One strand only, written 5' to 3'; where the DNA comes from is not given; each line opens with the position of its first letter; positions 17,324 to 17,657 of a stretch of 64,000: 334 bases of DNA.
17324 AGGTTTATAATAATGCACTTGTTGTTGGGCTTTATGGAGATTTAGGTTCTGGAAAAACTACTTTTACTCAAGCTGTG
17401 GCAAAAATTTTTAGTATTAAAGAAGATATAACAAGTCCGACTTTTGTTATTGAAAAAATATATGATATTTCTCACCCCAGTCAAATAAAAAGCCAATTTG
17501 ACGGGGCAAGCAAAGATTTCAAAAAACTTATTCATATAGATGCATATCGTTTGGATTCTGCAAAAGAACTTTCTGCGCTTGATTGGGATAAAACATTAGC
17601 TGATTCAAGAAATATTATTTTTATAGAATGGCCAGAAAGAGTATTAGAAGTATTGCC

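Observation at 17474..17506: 33-nt palindromic element inserted in frame in tsaE, nearly identical to one in argS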

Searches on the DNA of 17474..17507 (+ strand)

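Call 62: build_rna_model(alignment_id=A2, structure=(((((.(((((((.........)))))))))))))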
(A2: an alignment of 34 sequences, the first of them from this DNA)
Model R1 built from alignment A2 (34 sequences, 34 columns); structure: as given.
model positions 34; base pairs 12; branch points 0; effective number of sequences 16.8; information 1.595 bits per position. Calibrated on 0.2 Mb of random sequence (short: E-values are rough).
structure used (alignment columns):
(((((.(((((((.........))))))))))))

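Call 63: search_with_rna_model(model_id=R1, source=window, max_evalue=10, filters=off, show_alignments=0)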
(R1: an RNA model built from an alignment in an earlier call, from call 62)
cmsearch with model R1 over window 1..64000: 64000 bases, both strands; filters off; matches with E-value up to 10: 16.
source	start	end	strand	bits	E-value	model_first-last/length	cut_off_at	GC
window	17474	17507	+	60.3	2.9e-13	1-34/34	no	0.47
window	50546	50579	+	58.3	9.2e-13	1-34/34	no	0.5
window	24668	24701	-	58.1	1e-12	1-34/34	no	0.41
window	24668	24701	+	22.7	0.0019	1-34/34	no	0.41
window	50546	50579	-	20.7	0.0065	1-34/34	no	0.5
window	17474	17507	-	20.7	0.0065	1-34/34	no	0.47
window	60317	60333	+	11.8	1.4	10-26/34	no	0.12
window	46039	46053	-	11.5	1.7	11-25/34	no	0.2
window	34682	34694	+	11.1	2.1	12-24/34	no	0.08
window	8450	8464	-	10.2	3.6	11-25/34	no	0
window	41503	41516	-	9.5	5.4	1-34/34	no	0.86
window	24749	24795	+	9.5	5.4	7-29/34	no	0.38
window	43434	43448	+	9.1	7.2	11-25/34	no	0.2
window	21821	21860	-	9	7.3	1-34/34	no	0.47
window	13095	13112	+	8.8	8.3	10-26/34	no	0.11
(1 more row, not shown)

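Call 64: search_with_rna_model(model_id=R1, sources=[L073, L074, L075, L076, L077, L078, L079, L080, L081, L082, L083, L084, L085, L086, L087, L088, L089, L090, L153, L154, L155, L156, L157, L158, L159, L160, L161, L162, L163, L164, L165, L166, L167, L168, L169, L170, L171, L172, L173, L174, L175, L176, L177, L178, L179, L180, L181, L182, L183, L184, L185, L186, L187, L188, L189, L190, L191, L192, L193, L194, L195, L196, L197, L198, L199, L200, L201, L202, L203, L204, L205, L206, L207, L208, L209, L210, L211, L212, L213, L214, L215, L216, L217, L218, L219, L220, L221, L222, L223, L224, L225, L226, L227, L228, L229, L230, L231, L232], max_evalue=1)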
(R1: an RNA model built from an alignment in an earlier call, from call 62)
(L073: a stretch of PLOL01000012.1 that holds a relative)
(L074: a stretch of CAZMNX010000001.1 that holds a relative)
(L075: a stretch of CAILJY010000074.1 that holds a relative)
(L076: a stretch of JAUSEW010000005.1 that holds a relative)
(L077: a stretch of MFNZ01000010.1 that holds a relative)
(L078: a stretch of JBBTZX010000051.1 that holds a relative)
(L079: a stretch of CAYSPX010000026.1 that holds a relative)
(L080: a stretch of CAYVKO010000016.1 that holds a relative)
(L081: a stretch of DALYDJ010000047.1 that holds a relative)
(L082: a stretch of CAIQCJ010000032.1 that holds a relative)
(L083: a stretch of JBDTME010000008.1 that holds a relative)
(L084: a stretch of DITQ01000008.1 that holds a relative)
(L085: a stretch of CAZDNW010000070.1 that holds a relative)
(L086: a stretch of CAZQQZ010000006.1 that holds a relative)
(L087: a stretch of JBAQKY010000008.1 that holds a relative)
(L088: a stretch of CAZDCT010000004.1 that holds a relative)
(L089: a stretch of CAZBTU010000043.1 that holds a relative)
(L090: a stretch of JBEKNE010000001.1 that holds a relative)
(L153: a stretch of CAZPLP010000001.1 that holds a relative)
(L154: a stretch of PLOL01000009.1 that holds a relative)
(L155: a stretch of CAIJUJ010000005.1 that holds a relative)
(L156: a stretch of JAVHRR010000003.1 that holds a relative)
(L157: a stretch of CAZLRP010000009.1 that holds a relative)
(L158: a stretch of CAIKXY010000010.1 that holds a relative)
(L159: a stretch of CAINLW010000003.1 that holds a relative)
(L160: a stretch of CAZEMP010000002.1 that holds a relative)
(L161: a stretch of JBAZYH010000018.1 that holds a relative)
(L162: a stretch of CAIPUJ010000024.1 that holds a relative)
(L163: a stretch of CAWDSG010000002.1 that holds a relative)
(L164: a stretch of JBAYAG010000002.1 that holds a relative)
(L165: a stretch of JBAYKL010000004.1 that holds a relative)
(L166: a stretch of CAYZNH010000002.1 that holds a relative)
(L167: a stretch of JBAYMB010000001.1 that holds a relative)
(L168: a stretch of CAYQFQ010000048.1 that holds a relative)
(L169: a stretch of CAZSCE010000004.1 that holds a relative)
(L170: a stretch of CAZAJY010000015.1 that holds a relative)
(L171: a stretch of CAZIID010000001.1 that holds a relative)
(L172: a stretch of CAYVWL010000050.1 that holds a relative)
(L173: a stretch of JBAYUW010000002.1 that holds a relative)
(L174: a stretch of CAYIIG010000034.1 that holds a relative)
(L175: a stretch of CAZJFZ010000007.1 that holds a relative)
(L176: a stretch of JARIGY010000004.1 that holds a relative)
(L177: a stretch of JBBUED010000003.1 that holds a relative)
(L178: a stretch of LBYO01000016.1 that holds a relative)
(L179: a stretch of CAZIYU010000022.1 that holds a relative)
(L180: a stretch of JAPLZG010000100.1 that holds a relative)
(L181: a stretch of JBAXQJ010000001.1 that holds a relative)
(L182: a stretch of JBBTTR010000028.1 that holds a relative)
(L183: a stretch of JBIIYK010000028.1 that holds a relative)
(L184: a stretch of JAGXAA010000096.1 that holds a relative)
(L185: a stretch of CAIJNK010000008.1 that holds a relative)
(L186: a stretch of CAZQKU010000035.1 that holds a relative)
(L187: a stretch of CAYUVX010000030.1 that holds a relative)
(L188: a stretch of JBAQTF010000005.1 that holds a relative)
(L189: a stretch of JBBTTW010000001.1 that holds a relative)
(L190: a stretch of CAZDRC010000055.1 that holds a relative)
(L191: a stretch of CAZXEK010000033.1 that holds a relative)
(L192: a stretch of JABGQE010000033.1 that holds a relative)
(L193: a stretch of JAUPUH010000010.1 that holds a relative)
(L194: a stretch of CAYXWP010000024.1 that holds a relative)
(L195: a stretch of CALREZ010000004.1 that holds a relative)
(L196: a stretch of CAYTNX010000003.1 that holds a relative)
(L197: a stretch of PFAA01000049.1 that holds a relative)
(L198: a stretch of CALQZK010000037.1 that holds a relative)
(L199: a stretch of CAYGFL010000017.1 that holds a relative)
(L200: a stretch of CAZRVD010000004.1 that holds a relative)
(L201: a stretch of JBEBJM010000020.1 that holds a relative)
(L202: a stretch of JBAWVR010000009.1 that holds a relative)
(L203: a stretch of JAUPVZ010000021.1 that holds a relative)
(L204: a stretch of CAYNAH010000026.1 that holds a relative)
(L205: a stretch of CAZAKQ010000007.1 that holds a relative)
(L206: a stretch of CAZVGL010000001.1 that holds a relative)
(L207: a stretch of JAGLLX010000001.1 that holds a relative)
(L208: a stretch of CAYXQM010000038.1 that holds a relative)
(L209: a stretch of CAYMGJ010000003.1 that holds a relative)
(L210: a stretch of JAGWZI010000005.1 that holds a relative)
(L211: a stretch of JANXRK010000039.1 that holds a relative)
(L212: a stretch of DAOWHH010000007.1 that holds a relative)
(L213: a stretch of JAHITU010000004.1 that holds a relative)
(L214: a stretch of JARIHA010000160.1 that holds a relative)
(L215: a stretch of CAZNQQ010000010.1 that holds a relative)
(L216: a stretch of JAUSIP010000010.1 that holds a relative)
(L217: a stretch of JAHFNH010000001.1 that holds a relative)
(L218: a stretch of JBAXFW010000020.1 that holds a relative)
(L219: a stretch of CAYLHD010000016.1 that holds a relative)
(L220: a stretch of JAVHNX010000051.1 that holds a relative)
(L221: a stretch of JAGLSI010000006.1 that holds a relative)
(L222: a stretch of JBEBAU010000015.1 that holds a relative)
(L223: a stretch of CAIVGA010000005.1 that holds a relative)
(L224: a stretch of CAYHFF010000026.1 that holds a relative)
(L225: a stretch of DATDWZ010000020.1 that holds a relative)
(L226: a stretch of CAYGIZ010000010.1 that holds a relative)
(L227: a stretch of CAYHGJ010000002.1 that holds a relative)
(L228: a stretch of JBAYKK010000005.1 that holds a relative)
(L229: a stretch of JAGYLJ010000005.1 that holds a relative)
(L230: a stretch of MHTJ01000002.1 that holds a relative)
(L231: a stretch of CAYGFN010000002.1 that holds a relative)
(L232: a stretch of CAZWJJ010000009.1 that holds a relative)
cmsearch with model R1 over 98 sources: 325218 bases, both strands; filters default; matches with E-value up to 1: 5.
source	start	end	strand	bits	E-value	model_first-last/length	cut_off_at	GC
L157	2983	3016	+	60.3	1.5e-12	1-34/34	no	0.47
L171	823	855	-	23.2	0.0072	1-34/34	no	0.39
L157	2983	3016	-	20.7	0.033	1-34/34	no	0.47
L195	1940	1954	-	15.8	0.63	11-25/34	no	0.13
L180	2201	2236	-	15.2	0.93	1-34/34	no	0.36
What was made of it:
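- Only one canonical copy was found in 325 kb from 98 other related genomes (call 64). Most related genomes lack the element altogether (call 64).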

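Call 67: search_with_rna_model(model_id=R1, sources=[L001, L002, L003, L004, L005, L006, L007, L008, L009, L010, L011, L012, L013, L014, L015, L016, L017, L018, L019, L020, L021, L022, L023, L024, L025, L026, L027, L028, L029, L030, L031, L032, L033, L034, L035, L036, L037, L038, L039, L040, L041, L042, L043, L044, L045, L046, L047, L048, L049, L050, L051, L052, L053, L054, L055, L056, L057, L058, L059, L060, L061, L062, L063, L064, L065, L066, L067, L068, L069, L070, L071, L072], max_evalue=0.5, make_alignment=true)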
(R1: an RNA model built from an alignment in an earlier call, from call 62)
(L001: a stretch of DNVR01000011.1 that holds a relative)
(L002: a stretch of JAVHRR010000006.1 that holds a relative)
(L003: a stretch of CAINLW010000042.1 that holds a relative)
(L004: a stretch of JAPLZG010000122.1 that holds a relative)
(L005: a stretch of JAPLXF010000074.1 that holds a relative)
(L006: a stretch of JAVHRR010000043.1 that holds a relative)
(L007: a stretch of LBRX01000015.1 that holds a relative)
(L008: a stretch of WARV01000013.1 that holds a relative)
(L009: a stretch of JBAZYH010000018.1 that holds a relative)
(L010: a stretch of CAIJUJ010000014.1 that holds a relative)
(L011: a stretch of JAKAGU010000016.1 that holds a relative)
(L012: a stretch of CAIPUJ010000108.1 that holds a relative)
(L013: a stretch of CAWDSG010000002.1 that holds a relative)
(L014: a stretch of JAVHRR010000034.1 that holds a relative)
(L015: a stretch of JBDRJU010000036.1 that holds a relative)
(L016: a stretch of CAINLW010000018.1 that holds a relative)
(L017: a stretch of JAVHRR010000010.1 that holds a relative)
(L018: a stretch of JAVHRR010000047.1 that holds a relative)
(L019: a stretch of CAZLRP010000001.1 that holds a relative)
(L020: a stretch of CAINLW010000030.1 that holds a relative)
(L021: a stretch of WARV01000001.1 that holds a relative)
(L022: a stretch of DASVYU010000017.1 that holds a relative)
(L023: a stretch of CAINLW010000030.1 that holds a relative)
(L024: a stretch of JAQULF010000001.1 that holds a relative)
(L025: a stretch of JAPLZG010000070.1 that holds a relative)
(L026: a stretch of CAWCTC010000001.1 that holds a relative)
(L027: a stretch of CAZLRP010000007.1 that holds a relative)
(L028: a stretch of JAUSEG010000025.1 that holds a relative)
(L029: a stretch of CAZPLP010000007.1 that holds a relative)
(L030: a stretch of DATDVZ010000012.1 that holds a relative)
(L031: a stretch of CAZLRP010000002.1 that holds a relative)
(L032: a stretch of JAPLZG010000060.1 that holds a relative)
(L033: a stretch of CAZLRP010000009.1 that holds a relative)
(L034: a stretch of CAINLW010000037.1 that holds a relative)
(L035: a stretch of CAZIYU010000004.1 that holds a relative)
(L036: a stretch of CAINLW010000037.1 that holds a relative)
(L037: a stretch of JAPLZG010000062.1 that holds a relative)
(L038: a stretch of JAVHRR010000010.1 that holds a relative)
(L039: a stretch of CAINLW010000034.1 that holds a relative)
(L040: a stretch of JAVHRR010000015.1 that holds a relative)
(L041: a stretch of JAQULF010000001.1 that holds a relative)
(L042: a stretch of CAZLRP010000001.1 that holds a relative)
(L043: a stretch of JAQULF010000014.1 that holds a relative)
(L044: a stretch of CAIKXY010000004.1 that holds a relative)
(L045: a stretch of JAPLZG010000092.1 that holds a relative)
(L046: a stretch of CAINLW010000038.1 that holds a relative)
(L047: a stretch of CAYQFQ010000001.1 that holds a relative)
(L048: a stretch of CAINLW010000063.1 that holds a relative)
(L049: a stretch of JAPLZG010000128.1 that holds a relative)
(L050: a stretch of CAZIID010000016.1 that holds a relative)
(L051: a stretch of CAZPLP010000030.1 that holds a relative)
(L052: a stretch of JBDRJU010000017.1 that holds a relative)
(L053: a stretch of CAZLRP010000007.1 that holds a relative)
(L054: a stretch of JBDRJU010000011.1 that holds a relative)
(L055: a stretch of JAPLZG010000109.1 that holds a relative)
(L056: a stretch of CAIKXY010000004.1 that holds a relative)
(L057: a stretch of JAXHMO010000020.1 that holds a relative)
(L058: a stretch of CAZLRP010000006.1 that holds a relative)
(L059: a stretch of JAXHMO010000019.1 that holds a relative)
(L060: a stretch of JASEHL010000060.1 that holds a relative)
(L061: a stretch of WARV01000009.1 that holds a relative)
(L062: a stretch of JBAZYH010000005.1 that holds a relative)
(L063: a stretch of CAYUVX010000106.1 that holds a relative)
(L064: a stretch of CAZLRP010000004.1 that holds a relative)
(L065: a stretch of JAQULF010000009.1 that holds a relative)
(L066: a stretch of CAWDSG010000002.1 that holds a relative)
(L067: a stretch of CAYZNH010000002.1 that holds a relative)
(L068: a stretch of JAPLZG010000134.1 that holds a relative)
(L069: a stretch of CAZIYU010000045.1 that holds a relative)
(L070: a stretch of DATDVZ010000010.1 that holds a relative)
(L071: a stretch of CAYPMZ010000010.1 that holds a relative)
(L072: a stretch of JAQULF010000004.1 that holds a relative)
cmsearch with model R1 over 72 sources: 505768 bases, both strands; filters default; matches with E-value up to 0.5: 167.
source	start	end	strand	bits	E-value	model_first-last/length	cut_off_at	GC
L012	1796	1829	-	61.1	1.4e-12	1-34/34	no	0.41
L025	1181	1214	-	61.1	1.4e-12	1-34/34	no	0.41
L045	5747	5780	+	61.1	1.4e-12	1-34/34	no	0.41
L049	5936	5969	+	61.1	1.4e-12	1-34/34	no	0.41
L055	27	60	+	61.1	1.4e-12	1-34/34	no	0.41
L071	3038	3071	-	61.1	1.4e-12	1-34/34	no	0.41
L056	2938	2971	+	61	1.5e-12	1-34/34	no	0.41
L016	4979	5012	+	60.9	1.6e-12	1-34/34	no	0.38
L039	344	377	+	60.9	1.6e-12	1-34/34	no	0.38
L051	1479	1512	-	60.8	1.6e-12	1-34/34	no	0.44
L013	3738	3771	+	60.5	1.9e-12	1-34/34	no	0.44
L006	7947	7980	+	60.3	2.3e-12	1-34/34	no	0.47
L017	1358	1391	+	60.3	2.3e-12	1-34/34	no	0.47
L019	83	116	-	60.3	2.3e-12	1-34/34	no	0.47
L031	7179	7212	+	60.3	2.3e-12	1-34/34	no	0.47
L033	4528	4561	+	60.3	2.3e-12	1-34/34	no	0.47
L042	4858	4891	-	60.3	2.3e-12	1-34/34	no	0.47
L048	5657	5690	-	60.3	2.3e-12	1-34/34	no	0.47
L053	5847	5880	+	60.3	2.3e-12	1-34/34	no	0.47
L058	3637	3670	-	60.3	2.3e-12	1-34/34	no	0.47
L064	1735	1768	-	60.3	2.3e-12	1-34/34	no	0.47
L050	4442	4475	+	60.3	2.3e-12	1-34/34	no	0.41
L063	2743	2776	-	60.3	2.3e-12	1-34/34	no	0.41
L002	7953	7986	-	60.2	2.3e-12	1-34/34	no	0.44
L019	581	614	-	60.2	2.3e-12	1-34/34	no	0.44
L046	5503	5536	-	60.2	2.3e-12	1-34/34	no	0.44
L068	1710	1743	-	60.1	2.5e-12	1-34/34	no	0.41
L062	486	519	-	60.1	2.5e-12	1-34/34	no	0.38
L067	6612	6645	-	60.1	2.5e-12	1-34/34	no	0.38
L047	7718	7751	-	60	2.7e-12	1-34/34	no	0.44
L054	1464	1497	-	60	2.7e-12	1-34/34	no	0.44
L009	3472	3505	-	58.8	5.4e-12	1-34/34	no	0.41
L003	1053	1086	-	58.8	5.4e-12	1-34/34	no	0.44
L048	4340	4373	-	58.8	5.4e-12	1-34/34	no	0.44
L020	6279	6312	+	58.3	7.3e-12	1-34/34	no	0.5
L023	4593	4626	+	58.3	7.3e-12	1-34/34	no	0.5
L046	5650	5683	-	58.3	7.3e-12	1-34/34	no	0.5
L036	6427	6460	-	58.3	7.6e-12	1-34/34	no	0.47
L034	2385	2418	-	58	9.1e-12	1-34/34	no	0.41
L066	1291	1324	+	57.7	1e-11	1-34/34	no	0.44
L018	6120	6153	-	56.9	1.7e-11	1-34/34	no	0.41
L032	6411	6444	+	56.9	1.8e-11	1-34/34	no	0.41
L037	1212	1245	+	56.9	1.8e-11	1-34/34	no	0.41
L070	7502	7535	-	56.8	1.9e-11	1-34/34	no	0.47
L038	844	877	-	56.5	2.2e-11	1-34/34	no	0.5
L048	3950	3983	-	56.5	2.2e-11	1-34/34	no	0.47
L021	7528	7561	-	56.3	2.4e-11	1-34/34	no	0.44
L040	7533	7566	-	56.3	2.4e-11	1-34/34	no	0.44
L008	1502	1535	-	55.6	3.8e-11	1-34/34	no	0.47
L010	2563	2596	+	55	5.4e-11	1-34/34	no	0.38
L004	397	430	+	54.8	6.1e-11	1-34/34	no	0.47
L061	5399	5432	-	54.4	8e-11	1-34/34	no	0.5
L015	4320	4353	-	54.3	8.2e-11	1-34/34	no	0.44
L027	7556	7589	+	54.3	8.5e-11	1-34/34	no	0.41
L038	1156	1189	+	53.5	1.3e-10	1-34/34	no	0.47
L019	6766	6799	-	52.7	2.1e-10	1-34/34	no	0.41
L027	2510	2543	+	52.7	2.2e-10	1-34/34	no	0.5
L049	2068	2101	+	52.1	3.1e-10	1-34/34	no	0.47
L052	6628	6660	+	50.6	7.9e-10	1-34/34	no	0.42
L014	2205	2238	+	50.3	9.2e-10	1-34/34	no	0.5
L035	6132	6165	-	48.9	2.1e-09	1-34/34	no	0.47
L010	2977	3010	-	48.6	2.6e-09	1-34/34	no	0.44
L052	3215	3248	+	47.5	5.1e-09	1-34/34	no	0.47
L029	7512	7545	+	46.8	7.7e-09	1-34/34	no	0.47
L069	485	521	-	46.5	9.3e-09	1-34/34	no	0.43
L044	744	776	-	45.9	1.3e-08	1-34/34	no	0.52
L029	7452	7484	+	45.8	1.4e-08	1-34/34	no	0.48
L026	1150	1190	+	45.5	1.7e-08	1-34/34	no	0.46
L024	42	74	+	43.8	4.7e-08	1-34/34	no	0.42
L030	7255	7285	-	42.3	1.1e-07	1-34/34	no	0.48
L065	5225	5259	+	41.9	1.5e-07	1-34/34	no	0.51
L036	6745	6777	+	41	2.4e-07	1-34/34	no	0.48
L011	2840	2897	+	40.5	3.3e-07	1-34/34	no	0.33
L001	3041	3081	-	40.5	3.4e-07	1-34/34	no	0.54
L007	4916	4956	+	40.5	3.4e-07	1-34/34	no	0.54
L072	4523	4558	-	39.5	6.2e-07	1-34/34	no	0.5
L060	2899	2936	+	39.5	6.3e-07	1-34/34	no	0.58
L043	5292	5324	+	39.1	8e-07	1-34/34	no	0.52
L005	7326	7380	+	38.9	8.8e-07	1-34/34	no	0.6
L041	2992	3026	+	38.5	1.2e-06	1-34/34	no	0.51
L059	6804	6848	-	37.9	1.6e-06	1-34/34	no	0.49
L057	7437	7481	+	37.9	1.7e-06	1-34/34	no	0.49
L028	2045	2091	+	37.7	1.9e-06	1-34/34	no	0.53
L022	3122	3180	+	36.6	3.5e-06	1-34/34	no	0.56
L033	7673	7706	-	35.9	5.3e-06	1-34/34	no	0.53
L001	2192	2232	-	32.9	3.3e-05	1-34/34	no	0.49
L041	641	674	+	31.2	9.2e-05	1-34/34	no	0.53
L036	6745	6777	-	28.4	0.00049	1-34/34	no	0.48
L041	641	674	-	28.3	0.00054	1-34/34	no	0.53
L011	2840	2897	-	27.7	0.00076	1-34/34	no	0.33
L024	42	74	-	25.5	0.0028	1-34/34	no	0.42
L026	1089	1148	-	25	0.0039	1-34/34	no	0.32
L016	4979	5012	-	23.9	0.0073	1-34/34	no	0.38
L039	344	377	-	23.9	0.0073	1-34/34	no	0.38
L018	6120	6153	+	23.7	0.0083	1-34/34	no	0.41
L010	2563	2596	-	23.6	0.0092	1-34/34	no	0.38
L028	2045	2091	-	23.5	0.0095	1-34/34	no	0.53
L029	7452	7484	-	23.4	0.01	1-34/34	no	0.48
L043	5292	5324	-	23.3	0.011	1-34/34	no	0.52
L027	7556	7589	-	23.3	0.011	1-34/34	no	0.41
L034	2385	2418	+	23.2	0.012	1-34/34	no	0.41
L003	1053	1086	+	22.9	0.014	1-34/34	no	0.44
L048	4340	4373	+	22.9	0.014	1-34/34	no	0.44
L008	1502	1535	+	22.8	0.014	1-34/34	no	0.47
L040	7533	7566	+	22.7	0.015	1-34/34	no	0.44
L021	7528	7561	+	22.7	0.015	1-34/34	no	0.44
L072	4523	4558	+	22.7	0.015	1-34/34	no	0.5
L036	6427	6460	+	22.7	0.015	1-34/34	no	0.47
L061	5399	5432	+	22.7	0.015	1-34/34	no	0.5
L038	844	877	+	22.7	0.015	1-34/34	no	0.5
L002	7953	7986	+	22.7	0.015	1-34/34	no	0.44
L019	581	614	+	22.7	0.015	1-34/34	no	0.44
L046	5503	5536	+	22.7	0.015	1-34/34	no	0.44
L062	486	519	+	22.7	0.015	1-34/34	no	0.38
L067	6612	6645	+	22.7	0.015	1-34/34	no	0.38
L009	3472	3505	+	22.6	0.016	1-34/34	no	0.41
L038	1156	1189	-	22.6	0.016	1-34/34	no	0.47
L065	5225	5259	-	22.6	0.017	1-34/34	no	0.51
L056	2938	2971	-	21.9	0.025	1-34/34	no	0.41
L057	7437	7481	-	21.7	0.027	1-34/34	no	0.49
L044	744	776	+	21.4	0.034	1-34/34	no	0.52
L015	4320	4353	+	21.3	0.036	1-34/34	no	0.44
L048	3950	3984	+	21.3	0.036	1-34/34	no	0.46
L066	1291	1324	-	21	0.044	1-34/34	no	0.44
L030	7255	7285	+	20.9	0.045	1-34/34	no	0.48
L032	6411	6444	-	20.9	0.046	1-34/34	no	0.41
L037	1212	1245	-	20.9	0.046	1-34/34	no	0.41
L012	1796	1829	+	20.9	0.046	1-34/34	no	0.41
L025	1181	1214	+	20.9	0.046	1-34/34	no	0.41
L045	5747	5780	-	20.9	0.046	1-34/34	no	0.41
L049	5936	5969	-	20.9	0.046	1-34/34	no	0.41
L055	27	60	-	20.9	0.046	1-34/34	no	0.41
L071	3038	3071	+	20.9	0.046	1-34/34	no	0.41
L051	1479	1512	+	20.9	0.046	1-34/34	no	0.44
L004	397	430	-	20.9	0.046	1-34/34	no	0.47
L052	6628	6660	-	20.8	0.05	1-34/34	no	0.42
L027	2510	2543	-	20.7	0.05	1-34/34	no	0.5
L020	6279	6312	-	20.7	0.051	1-34/34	no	0.5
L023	4593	4626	-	20.7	0.051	1-34/34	no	0.5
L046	5650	5683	+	20.7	0.051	1-34/34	no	0.5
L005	7326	7380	-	20.7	0.051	1-34/34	no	0.6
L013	3738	3771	-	20.7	0.051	1-34/34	no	0.44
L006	7947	7980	-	20.7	0.051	1-34/34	no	0.47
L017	1358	1391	-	20.7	0.051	1-34/34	no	0.47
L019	83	116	+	20.7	0.051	1-34/34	no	0.47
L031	7179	7212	-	20.7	0.051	1-34/34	no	0.47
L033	4528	4561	-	20.7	0.051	1-34/34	no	0.47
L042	4858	4891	+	20.7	0.051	1-34/34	no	0.47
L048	5657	5690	+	20.7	0.051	1-34/34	no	0.47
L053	5847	5880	-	20.7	0.051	1-34/34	no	0.47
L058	3637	3670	+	20.7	0.051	1-34/34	no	0.47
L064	1735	1768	+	20.7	0.051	1-34/34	no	0.47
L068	1710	1743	+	20.7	0.052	1-34/34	no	0.41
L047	7718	7751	+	20.6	0.054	1-34/34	no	0.44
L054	1464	1497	+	20.6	0.054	1-34/34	no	0.44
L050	4442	4475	-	20.6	0.054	1-34/34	no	0.41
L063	2743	2776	+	20.6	0.054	1-34/34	no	0.41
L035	6132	6165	+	20.6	0.055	1-34/34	no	0.47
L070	7502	7535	+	20.6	0.055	1-34/34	no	0.47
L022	3122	3180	-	20.4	0.061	1-34/34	no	0.56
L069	485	521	+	20.3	0.065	1-34/34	no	0.43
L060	2899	2936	-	20.2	0.068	1-34/34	no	0.58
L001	3041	3081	+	20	0.077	1-34/34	no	0.54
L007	4916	4956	-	20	0.077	1-34/34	no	0.54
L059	6804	6848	+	19.7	0.092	1-34/34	no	0.49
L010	2977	3010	+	19.6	0.1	1-34/34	no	0.44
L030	3250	3282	+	18.2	0.23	1-34/34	no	0.52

Alignment A3: 150 matches aligned to the model, 71 columns, each read 5' to 3' on its own strand. Consensus structure (alignment columns), stored with it:
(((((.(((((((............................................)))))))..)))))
